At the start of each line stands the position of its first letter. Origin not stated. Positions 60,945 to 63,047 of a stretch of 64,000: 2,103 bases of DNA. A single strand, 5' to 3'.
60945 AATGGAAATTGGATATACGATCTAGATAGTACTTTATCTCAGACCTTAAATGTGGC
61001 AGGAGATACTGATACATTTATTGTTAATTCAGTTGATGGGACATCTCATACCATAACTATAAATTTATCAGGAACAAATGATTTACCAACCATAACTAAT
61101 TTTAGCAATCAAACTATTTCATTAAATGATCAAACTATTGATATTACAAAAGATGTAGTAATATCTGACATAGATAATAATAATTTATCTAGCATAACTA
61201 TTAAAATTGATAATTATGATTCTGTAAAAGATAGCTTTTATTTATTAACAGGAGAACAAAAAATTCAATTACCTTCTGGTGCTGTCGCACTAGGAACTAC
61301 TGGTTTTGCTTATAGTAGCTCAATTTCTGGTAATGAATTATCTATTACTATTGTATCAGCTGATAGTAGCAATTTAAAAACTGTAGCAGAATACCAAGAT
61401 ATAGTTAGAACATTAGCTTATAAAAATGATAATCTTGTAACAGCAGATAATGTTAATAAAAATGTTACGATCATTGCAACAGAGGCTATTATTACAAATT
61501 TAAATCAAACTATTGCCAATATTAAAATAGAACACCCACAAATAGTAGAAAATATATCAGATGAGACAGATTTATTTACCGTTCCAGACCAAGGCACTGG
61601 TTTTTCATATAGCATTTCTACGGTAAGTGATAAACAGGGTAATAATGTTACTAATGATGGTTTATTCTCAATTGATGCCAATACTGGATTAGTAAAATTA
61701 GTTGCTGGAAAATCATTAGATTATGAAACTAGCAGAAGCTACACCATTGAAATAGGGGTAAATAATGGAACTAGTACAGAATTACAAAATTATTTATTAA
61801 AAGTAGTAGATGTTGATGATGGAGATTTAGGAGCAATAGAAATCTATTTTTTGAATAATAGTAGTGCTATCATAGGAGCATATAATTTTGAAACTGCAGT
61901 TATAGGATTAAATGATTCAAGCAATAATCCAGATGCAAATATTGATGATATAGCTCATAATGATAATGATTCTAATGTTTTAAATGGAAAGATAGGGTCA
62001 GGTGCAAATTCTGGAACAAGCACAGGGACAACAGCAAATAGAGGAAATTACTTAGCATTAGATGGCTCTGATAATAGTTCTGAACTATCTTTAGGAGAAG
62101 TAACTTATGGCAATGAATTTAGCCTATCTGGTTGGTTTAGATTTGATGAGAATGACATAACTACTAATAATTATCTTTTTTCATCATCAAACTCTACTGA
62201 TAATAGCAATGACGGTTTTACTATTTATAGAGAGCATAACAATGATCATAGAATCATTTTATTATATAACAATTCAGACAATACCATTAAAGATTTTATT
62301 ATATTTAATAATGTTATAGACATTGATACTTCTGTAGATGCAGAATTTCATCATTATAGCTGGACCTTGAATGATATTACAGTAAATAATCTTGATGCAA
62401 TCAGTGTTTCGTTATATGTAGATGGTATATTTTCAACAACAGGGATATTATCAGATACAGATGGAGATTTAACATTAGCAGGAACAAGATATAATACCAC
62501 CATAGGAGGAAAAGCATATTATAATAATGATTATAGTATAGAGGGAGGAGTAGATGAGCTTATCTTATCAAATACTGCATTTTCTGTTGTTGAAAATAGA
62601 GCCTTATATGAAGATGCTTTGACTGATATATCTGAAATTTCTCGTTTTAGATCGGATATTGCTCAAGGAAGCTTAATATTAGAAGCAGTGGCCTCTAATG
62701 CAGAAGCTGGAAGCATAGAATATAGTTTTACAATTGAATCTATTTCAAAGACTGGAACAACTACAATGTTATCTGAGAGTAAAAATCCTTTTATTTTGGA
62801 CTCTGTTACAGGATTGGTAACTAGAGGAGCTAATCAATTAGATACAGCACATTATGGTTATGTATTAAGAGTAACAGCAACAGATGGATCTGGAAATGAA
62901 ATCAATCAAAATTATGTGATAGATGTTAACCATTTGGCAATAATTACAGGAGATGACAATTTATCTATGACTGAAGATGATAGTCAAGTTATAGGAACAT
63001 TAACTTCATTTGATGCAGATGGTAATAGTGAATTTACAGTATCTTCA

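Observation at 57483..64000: The largest gene in the window is missing from the ORF track: an open-ended ORF of more than 2,170 codons for a VCBS/cadherin/LamG mosaic surface protein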

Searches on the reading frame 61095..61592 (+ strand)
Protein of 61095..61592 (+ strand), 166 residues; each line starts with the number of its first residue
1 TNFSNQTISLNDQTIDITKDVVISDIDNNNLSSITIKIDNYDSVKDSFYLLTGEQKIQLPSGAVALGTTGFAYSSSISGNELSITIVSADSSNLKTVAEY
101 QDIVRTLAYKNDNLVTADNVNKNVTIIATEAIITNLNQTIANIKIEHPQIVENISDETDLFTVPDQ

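Call 12: search_protein_families(library=pfam, proteins=[window:61095-61592:+], max_evalue=10)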
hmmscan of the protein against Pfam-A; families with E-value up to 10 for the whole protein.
window:61095-61592:+ (166 aa): 2 families
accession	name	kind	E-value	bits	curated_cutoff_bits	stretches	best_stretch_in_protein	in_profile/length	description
PF19774.5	DUF6260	-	0.018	14.5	26.6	1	49-142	127-211/301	Family of unknown function (DUF6260)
PF21828.1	DUF6888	-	0.22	11.8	27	1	108-133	20-45/55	Domain of unknown function (DUF6888)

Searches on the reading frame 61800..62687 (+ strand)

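Call 12: search_protein_families(library=pfam, proteins=[window:61800-62687:+], max_evalue=10)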
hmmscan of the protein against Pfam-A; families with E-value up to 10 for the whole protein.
window:61800-62687:+ (296 aa): 1 family
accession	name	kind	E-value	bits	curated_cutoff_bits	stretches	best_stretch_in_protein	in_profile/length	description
PF18622.7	HTH_55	-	0.17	12.6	27.1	1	197-228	37-68/107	RctB helix turn helix domain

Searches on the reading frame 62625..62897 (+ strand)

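Call 12: search_protein_families(library=pfam, proteins=[window:62625-62897:+], max_evalue=10)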
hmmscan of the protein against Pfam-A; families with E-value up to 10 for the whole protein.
window:62625-62897:+ (91 aa): 1 family
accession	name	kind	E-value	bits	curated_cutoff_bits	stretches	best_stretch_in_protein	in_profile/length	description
PF04960.20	Glutaminase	-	0.042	13.5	27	1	19-53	23-58/286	Glutaminase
